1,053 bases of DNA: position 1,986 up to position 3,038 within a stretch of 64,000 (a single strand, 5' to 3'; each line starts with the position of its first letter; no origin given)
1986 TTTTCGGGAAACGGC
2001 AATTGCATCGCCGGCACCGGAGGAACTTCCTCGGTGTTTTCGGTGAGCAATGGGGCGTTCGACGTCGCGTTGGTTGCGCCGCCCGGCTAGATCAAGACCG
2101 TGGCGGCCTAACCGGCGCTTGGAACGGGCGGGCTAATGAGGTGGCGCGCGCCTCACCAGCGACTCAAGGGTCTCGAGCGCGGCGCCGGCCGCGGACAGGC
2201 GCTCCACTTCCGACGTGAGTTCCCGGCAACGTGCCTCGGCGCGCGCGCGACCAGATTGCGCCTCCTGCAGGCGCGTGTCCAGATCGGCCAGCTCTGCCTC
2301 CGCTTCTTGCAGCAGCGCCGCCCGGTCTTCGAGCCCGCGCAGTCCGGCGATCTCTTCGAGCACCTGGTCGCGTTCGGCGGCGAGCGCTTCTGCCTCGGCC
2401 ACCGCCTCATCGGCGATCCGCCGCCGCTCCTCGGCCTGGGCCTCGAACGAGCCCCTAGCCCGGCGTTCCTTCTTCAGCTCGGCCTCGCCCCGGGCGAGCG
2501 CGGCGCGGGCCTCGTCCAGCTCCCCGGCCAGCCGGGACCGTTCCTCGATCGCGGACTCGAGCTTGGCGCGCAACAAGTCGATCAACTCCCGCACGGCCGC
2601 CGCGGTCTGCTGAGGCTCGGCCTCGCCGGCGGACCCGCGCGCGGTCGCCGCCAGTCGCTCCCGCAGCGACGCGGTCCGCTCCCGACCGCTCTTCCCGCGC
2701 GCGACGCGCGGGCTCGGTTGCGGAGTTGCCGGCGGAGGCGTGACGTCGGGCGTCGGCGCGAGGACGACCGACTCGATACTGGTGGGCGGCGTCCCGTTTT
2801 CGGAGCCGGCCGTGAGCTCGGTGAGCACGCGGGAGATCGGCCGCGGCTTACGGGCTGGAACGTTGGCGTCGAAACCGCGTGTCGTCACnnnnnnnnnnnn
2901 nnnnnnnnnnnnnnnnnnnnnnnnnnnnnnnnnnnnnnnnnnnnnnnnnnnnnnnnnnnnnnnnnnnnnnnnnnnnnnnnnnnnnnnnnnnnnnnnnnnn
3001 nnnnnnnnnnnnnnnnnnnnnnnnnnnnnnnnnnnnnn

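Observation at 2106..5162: Reverse-oriented ParA + coiled-coil/HEAT + Pro-rich/coiled-coil trio inside the cassette array: a PomXYZ-like positioning module?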

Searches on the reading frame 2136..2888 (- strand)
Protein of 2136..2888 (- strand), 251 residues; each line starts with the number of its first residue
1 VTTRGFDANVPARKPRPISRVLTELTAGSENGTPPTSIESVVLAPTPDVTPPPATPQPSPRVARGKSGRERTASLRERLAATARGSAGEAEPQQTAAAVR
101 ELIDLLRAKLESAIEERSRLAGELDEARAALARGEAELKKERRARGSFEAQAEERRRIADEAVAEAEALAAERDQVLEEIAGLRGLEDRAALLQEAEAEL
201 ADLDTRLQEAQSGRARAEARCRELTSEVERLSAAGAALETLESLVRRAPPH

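Call 5: search_protein_families(library=pfam, proteins=[window:2136-2888:-], max_evalue=1)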
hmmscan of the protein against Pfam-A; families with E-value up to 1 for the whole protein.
window:2136-2888:- (251 aa): 5 families
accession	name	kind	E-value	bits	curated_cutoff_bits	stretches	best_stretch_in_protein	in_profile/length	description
PF00038.26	Filament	-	3.7e-07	30.5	40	1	84-185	39-138/313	Intermediate filament protein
PF05557.18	MAD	-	0.023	13.5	30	1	71-241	22-192/661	Mitotic checkpoint protein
PF11488.14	Lge1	-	0.43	11.2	25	0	189-230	14-55/71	Transcriptional regulatory protein LGE1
PF06428.16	Sec2p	-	0.49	10.9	28.5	0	207-234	2-29/92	GDP/GTP exchange factor Sec2p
PF06009.19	Laminin_II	-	0.5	10.8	33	0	161-240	3-80/138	Laminin Domain II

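Call 6: search_protein_families(library=ncbifam, proteins=[window:2136-2888:-], max_evalue=1)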
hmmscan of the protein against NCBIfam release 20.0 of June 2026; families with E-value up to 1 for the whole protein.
window:2136-2888:- (251 aa): 11 families
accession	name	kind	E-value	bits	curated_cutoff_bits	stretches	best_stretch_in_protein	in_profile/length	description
NF045487.1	ASRP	equivalog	0.00013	20.8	300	1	94-244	317-461/593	archaea-specific SMC-related protein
NF047515.1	SpiroCoCo_C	equivalog_domain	0.00042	19.6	125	1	114-247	30-163/313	SpiroCoCo family coiled-coil protein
TIGR02168.1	SMC_prok_B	equivalog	0.0011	16.7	567.35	1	87-234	330-478/1181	chromosome segregation protein SMC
TIGR02169.1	SMC_prok_A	equivalog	0.0061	14.3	729.4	1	89-239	670-819/1165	chromosome segregation protein SMC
TIGR03794.1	NHLM_micro_HlyD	equivalog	0.051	12.5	156.2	1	67-237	100-280/421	NHLP bacteriocin system secretion protein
NF041035.1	Rad50_Halo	equivalog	0.062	11.6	1000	1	70-243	544-712/883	DNA double-strand break repair ATPase Rad50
NF002572.0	PRK02224.1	equivalog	0.081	11.2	1087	1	60-220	465-628/888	DNA double-strand break repair ATPase Rad50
TIGR03319.1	RNase_Y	equivalog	0.11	10.9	454.35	1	81-237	39-201/514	ribonuclease Y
TIGR04211.1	SH3_and_anchor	equivalog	0.29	10.7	65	1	126-229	63-163/198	TIGR04211 family SH3 domain-containing protein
NF045780.1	TrlF_fam_ATP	equivalog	0.71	8.5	350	1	81-210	551-684/944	TrlF family AAA-like ATPase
TIGR01843.1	type_I_hlyD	subfamily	0.92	8.4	208.65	0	74-236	102-262/422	HlyD family type I secretion periplasmic adaptor subunit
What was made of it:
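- On ParABS partition system: Pfam and NCBIfam find no DNA-binding domain in either partner protein (calls 5, 6).
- Neither partner protein has a ParB, HTH or RHH DNA-binding domain (calls 5, 6).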

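Call 13: find_homologous_proteins(query=window:2136-2888:-)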
Query window:2136-2888:- (251 aa): 272 proteins with E <= 0.001 among 8000 candidates; the best 120 are listed.
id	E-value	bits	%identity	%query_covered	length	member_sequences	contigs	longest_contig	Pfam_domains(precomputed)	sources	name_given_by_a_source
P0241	5.8e-140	483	100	100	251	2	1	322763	PF00038.27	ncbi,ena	-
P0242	1.0e-132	459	96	100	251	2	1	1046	PF00038.27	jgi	-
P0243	9.3e-127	439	92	100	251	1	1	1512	PF00038.27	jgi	-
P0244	6.5e-125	433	92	100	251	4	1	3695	PF00038.27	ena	-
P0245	4.7e-123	427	91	100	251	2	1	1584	PF00038.27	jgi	jgi:chromosome segregation protein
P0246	4.5e-122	424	90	100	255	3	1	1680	PF00038.27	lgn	-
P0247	4.4e-121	421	89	100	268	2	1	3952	PF00038.27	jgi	jgi:hypothetical protein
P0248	1.2e-120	419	91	98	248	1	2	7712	PF00038.27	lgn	-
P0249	3.0e-120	418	90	99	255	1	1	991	PF00038.27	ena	-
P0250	4.8e-120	417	90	100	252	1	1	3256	PF00038.27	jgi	jgi:chromosome segregation protein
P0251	3.1e-119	415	88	99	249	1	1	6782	-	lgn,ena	-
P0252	5.3e-115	401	87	100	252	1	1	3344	PF00038.27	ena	-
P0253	1.1e-114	400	85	99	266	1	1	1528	PF00038.27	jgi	jgi:chromosome segregation ATPase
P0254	7.4e-114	397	87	98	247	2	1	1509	PF00038.27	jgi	-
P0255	9.6e-114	397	86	100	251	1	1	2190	-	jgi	jgi:chromosome segregation ATPase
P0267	9.1e-107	374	84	98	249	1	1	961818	PF00038.27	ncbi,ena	-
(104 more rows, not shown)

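Call 15: find_encoding_contigs(protein=P0267, flank=10000, max_places=2)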
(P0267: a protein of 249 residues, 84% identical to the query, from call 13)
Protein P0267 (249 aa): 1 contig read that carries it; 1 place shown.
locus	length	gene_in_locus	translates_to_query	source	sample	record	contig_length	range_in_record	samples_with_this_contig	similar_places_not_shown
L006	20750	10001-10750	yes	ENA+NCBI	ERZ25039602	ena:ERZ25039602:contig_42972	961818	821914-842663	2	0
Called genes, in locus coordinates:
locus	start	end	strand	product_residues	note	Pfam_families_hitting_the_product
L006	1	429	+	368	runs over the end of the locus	PF01988:VIT1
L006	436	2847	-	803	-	PF09334:tRNA-synt_1g, PF00133:tRNA-synt_1, PF13603:tRNA-synt_1_2, PF00133:tRNA-synt_1, PF09334:tRNA-synt_1g, PF08264:Anticodon_1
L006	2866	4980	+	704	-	PF02743:dCache_1 (weak), PF00015:MCPsignal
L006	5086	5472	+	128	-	-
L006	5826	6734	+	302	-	PF00291:PALP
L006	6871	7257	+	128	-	PF20337:DUF6632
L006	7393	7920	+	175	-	PF05163:DinB (weak), PF04978:MST (weak), PF12867:DinB_2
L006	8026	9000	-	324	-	-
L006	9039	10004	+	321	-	PF01656:CbiA, PF02374:ArsA_ATPase (weak), PF06564:CBP_BcsQ, PF09140:MipZ (weak), PF13614:AAA_31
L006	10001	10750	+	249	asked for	PF00038:Filament (weak)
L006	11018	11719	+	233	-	PF13384:HTH_23 (faint), PF13936:HTH_38, PF13565:HTH_32 (weak)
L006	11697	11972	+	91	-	-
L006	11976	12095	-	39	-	-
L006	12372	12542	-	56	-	-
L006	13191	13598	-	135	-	-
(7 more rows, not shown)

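Call 88: search_protein_families(library=padloc, proteins=[window:2136-2888:-], max_evalue=0.01)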
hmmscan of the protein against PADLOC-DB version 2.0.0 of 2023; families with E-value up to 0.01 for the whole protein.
window:2136-2888:- (251 aa): 2 families
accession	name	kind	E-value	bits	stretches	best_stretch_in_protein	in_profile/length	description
PDLC00580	JetC3|JetC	-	0.00049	16.4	1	90-232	315-457/1068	DUF3584 domain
PDLC03868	LmuB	-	0.0014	15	1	73-238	228-471/1035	-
